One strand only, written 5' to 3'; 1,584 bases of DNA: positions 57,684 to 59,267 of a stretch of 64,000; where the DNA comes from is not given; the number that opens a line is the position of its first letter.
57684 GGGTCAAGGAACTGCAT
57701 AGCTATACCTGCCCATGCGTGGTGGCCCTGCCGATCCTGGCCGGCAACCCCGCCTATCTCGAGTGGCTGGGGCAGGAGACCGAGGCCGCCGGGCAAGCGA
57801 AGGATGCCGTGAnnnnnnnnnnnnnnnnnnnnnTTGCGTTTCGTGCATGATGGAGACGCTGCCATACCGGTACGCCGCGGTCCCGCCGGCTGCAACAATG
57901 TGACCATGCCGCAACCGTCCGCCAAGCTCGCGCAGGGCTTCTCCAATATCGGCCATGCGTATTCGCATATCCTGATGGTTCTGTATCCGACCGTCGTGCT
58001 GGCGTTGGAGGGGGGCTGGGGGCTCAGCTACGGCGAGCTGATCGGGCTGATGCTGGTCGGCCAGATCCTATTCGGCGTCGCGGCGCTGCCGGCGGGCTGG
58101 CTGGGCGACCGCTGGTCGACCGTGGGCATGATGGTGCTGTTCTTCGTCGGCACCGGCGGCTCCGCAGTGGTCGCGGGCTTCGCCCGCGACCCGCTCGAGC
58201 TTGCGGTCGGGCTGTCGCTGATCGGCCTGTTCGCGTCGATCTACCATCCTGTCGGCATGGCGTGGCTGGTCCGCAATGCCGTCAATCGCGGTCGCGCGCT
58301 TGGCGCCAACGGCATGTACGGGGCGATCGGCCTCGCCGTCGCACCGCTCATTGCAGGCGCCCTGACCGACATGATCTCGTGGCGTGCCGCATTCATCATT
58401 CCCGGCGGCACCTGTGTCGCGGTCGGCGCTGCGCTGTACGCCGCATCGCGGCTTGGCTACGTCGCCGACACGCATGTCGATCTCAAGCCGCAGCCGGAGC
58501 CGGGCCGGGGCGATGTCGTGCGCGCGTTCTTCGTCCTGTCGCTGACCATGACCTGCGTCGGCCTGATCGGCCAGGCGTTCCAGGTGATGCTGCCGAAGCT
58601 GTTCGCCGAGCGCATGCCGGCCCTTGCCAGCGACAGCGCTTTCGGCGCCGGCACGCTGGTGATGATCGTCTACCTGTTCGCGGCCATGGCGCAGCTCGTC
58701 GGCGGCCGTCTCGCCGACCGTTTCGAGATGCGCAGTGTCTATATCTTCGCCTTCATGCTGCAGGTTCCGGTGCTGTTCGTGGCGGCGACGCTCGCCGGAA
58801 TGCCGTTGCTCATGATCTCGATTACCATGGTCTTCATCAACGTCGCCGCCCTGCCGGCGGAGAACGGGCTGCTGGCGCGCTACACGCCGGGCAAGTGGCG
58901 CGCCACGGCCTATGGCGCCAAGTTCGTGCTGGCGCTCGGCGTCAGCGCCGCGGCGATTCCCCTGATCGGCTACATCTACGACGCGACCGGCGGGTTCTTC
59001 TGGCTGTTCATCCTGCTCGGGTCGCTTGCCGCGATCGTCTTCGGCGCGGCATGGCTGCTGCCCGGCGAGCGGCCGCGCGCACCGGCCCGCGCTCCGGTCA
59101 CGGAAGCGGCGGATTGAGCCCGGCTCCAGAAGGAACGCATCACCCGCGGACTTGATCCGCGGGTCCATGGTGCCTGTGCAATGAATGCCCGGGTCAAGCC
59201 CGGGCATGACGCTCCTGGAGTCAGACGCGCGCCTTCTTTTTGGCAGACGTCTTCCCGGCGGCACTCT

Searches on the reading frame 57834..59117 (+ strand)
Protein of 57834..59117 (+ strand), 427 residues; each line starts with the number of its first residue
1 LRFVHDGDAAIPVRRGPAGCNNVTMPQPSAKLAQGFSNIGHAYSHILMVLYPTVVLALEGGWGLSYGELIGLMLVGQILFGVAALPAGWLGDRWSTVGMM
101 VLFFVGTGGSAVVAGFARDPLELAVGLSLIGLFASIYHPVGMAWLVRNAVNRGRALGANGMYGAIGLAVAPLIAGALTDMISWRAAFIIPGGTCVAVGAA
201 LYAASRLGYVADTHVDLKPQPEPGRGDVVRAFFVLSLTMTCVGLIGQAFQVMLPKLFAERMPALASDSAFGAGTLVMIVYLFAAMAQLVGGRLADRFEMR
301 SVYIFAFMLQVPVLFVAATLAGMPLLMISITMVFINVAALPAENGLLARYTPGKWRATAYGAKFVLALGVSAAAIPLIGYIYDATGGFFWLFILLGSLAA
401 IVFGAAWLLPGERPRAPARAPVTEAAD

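Call 10: search_protein_families(library=pfam, proteins=[window:57834-59117:+], max_evalue=0.01)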
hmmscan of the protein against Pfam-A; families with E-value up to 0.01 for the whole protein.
window:57834-59117:+ (427 aa): 1 family
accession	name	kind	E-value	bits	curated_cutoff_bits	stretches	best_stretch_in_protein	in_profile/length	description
PF07690.21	MFS_1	-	3e-32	112.3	33.4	2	49-256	14-228/347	Major Facilitator Superfamily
